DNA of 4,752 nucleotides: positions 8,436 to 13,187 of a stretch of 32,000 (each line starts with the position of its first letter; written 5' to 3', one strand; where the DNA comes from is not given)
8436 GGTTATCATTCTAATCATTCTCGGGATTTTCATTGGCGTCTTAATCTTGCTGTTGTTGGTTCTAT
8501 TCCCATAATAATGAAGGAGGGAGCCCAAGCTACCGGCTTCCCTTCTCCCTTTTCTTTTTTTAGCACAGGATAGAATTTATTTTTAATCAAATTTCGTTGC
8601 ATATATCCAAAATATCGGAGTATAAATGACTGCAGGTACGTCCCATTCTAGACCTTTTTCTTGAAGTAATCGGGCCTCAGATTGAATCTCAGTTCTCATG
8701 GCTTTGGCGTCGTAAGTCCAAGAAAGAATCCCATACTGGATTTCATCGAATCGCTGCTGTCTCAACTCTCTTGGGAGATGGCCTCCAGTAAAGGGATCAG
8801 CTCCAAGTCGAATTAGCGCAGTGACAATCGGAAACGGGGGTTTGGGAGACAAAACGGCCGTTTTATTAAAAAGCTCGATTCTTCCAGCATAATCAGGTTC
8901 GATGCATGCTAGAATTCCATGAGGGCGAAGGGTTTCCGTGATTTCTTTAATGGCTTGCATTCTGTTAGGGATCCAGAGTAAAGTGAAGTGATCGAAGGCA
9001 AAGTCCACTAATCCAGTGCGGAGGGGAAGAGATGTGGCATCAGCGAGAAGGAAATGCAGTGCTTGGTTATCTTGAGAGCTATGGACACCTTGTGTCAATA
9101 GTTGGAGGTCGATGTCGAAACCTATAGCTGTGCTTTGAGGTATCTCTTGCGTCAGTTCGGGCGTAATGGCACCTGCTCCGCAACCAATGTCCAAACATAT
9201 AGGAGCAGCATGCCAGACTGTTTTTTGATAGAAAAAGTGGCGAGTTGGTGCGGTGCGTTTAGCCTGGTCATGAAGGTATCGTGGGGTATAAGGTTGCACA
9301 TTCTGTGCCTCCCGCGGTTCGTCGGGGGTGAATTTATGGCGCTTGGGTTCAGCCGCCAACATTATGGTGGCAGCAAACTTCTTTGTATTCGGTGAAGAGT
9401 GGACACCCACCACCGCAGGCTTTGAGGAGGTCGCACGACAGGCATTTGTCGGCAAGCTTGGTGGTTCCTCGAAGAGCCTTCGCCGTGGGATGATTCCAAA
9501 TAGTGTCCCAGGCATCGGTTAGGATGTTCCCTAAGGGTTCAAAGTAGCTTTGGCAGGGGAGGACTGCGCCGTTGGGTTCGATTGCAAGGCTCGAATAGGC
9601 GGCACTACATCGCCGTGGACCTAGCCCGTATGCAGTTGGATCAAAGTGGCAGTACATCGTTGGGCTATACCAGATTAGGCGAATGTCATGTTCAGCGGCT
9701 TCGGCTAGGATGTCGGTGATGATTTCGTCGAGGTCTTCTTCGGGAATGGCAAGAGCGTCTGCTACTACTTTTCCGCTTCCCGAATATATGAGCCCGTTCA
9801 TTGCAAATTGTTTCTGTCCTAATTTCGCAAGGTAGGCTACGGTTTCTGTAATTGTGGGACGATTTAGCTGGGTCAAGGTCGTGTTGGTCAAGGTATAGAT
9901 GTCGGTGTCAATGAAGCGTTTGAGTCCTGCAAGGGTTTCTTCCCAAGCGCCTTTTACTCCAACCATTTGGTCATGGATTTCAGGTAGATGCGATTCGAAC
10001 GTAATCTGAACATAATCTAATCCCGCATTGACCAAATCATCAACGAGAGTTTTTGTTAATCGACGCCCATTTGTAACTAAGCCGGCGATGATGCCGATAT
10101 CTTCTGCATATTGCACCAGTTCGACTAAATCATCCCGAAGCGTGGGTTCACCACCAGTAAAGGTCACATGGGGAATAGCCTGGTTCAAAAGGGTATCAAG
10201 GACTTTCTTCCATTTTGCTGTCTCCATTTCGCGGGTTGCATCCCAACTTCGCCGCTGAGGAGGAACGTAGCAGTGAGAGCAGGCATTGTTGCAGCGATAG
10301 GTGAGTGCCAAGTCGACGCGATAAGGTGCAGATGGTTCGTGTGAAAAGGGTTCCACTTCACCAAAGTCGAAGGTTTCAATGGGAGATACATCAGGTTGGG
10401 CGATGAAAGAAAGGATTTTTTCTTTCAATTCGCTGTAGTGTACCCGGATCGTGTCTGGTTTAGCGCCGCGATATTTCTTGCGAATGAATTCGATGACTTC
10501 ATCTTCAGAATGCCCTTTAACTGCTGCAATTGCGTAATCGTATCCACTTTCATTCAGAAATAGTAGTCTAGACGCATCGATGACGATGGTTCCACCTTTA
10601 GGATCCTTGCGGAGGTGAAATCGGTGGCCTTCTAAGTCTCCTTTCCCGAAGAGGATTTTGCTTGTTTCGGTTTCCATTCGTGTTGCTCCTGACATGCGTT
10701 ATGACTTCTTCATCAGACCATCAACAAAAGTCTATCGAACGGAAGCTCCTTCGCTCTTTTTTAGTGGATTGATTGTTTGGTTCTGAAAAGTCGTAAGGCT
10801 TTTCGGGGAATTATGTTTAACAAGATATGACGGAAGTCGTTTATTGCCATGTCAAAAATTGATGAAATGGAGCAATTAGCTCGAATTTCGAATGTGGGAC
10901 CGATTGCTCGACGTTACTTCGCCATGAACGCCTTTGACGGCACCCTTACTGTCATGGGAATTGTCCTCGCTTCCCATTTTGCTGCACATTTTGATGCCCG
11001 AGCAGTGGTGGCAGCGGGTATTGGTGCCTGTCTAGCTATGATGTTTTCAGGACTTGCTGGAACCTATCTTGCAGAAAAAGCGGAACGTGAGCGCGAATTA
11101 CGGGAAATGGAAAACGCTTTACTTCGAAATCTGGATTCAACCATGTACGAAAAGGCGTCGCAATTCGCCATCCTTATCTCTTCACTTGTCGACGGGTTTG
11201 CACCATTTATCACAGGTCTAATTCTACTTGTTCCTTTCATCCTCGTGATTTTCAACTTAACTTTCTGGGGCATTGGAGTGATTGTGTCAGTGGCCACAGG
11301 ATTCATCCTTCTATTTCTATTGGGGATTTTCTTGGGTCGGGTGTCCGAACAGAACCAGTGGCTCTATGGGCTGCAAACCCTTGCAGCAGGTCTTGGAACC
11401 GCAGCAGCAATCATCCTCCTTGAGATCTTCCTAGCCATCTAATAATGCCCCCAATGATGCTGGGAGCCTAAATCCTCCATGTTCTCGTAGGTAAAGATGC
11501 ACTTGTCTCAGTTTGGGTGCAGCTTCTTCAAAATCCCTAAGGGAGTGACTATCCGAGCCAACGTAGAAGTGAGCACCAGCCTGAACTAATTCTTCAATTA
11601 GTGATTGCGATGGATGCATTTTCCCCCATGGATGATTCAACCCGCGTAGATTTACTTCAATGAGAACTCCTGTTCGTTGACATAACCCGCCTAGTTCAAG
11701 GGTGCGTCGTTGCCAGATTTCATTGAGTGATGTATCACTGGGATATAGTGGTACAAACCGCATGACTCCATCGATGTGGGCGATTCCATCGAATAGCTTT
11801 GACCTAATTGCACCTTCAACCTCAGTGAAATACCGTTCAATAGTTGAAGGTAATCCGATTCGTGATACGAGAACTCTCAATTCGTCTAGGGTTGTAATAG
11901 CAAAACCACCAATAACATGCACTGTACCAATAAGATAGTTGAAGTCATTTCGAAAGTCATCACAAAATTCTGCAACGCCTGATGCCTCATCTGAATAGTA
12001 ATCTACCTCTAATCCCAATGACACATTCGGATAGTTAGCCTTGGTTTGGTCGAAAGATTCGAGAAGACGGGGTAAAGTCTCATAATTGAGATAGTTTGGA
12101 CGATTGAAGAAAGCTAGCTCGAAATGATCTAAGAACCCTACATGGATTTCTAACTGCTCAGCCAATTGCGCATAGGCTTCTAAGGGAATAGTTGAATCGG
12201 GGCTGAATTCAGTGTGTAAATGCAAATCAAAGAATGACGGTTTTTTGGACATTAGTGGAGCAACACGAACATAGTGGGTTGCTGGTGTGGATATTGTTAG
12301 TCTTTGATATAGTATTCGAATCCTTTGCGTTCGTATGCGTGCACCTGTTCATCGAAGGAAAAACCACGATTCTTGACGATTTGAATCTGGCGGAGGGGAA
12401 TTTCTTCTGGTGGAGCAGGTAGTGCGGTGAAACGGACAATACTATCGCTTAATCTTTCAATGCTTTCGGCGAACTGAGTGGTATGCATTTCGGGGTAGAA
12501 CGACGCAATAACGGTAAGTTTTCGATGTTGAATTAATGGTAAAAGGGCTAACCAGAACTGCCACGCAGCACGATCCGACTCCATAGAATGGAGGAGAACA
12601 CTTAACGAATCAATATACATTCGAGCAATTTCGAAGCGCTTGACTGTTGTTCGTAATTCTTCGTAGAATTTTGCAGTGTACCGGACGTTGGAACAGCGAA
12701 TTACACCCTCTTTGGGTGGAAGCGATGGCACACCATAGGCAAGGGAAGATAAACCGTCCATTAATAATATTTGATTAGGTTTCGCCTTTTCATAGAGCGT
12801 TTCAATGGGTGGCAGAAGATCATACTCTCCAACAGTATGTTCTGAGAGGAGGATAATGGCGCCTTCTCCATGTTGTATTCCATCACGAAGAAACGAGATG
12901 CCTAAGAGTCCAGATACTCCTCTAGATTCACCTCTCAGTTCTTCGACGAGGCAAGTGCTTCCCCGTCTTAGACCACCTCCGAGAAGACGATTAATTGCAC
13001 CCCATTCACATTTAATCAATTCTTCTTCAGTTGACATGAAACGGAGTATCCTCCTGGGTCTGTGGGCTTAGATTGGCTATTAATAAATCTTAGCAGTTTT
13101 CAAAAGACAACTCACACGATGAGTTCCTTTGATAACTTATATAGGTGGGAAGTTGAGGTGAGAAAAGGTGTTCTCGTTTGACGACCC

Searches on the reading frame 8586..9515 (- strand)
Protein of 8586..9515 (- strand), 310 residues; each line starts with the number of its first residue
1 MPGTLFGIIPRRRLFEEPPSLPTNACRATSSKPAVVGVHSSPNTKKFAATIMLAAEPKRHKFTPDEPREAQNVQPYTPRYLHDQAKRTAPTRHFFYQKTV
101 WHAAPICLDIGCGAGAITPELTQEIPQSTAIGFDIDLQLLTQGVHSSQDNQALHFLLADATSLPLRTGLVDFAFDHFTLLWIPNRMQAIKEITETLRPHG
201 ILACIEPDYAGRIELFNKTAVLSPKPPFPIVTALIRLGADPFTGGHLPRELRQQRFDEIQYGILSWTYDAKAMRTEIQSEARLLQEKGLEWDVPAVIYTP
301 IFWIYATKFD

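Call 43: search_protein_families(library=pfam, proteins=[window:8586-9515:-], max_evalue=0.001)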
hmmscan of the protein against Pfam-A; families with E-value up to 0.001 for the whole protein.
window:8586-9515:- (310 aa): 7 families
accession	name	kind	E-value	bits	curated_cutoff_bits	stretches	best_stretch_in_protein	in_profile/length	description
PF08241.18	Methyltransf_11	-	5.6e-16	59.4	21.2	1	108-204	1-95/95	Methyltransferase domain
PF13649.12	Methyltransf_25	-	3.1e-13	50.7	27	1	108-200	2-97/97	Methyltransferase domain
PF13847.12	Methyltransf_31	-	7.5e-11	42.3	27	1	107-208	7-113/145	Methyltransferase domain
PF08242.18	Methyltransf_12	-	7.8e-09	36.6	30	1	108-202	1-98/98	Methyltransferase domain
PF01209.24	Ubie_methyltran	-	3.4e-08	33.6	20.1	1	106-207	50-154/233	ubiE/COQ5 methyltransferase family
PF13489.12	Methyltransf_23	-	2.8e-05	24.3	27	1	103-217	22-130/164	Methyltransferase domain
PF02390.23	Methyltransf_4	-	7.9e-05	22.6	24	1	104-156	2-56/173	Putative methyltransferase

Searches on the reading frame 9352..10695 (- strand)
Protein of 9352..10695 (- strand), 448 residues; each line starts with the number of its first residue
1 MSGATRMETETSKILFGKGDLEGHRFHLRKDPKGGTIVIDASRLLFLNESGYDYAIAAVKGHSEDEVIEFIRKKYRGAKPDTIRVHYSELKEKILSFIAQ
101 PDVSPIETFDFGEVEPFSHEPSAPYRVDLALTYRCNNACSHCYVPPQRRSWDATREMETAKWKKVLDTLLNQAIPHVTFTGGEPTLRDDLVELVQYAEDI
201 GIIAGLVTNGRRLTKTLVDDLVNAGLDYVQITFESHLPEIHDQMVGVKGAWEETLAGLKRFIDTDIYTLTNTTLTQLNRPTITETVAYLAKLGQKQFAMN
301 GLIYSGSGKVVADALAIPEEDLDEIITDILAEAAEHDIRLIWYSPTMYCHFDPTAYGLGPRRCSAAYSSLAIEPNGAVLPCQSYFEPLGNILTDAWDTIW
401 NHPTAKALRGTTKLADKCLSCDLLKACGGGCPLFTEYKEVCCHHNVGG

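Call 43: search_protein_families(library=pfam, proteins=[window:9352-10695:-], max_evalue=0.001)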
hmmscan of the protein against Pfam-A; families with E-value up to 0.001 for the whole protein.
window:9352-10695:- (448 aa): 3 families
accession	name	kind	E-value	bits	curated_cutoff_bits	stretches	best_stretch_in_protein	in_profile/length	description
PF04055.27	Radical_SAM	-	5.2e-26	92.2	29.5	1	131-274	3-150/166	Radical SAM superfamily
PF13186.11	SPASM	-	5.9e-10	39.7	21.5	1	363-422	1-67/67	Iron-sulfur cluster-binding domain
PF13353.11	Fer4_12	-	4e-06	27.6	22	1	134-202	14-82/137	4Fe-4S single cluster domain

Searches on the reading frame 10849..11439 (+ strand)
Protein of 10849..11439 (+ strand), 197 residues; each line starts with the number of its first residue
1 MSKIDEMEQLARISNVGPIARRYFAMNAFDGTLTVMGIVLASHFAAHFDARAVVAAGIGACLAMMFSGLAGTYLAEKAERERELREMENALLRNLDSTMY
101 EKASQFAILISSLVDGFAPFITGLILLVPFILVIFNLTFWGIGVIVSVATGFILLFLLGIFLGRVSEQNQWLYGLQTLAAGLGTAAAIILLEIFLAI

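Call 43: search_protein_families(library=pfam, proteins=[window:10849-11439:+], max_evalue=0.001)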
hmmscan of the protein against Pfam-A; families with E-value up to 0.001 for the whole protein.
window:10849-11439:+ (197 aa): 1 family
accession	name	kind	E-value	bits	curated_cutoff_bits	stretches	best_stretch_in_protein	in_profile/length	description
PF01988.24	VIT1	-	5.3e-11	43.2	28.1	2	26-89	6-69/214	VIT family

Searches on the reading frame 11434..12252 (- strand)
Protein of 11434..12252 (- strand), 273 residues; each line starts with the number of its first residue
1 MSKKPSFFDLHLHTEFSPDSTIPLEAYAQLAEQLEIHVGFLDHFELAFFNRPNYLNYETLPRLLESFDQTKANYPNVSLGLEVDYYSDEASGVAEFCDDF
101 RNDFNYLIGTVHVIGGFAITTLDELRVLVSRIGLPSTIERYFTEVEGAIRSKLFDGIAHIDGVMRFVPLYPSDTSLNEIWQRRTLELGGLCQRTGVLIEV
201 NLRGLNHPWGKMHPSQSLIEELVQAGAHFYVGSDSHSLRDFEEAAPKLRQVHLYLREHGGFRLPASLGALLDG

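Call 43: search_protein_families(library=pfam, proteins=[window:11434-12252:-], max_evalue=0.001)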
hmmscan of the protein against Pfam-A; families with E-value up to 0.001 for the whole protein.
window:11434-12252:- (273 aa): 1 family
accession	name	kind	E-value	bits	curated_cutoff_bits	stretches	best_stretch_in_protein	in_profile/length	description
PF02811.25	PHP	-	9.5e-11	42.7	26.4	1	9-201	1-162/164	PHP domain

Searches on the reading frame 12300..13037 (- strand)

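Call 43: search_protein_families(library=pfam, proteins=[window:12300-13037:-], max_evalue=0.001)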
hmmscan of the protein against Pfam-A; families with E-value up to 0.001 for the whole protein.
window:12300-13037:- (246 aa): 2 families
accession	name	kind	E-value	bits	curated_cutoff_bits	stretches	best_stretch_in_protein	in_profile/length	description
PF06745.19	ATPase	-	2.2e-08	34.2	26.6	1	16-236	9-218/231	KaiC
PF05625.17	PAXNEB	-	3.2e-05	23.6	28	0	128-208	184-277/366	PAXNEB protein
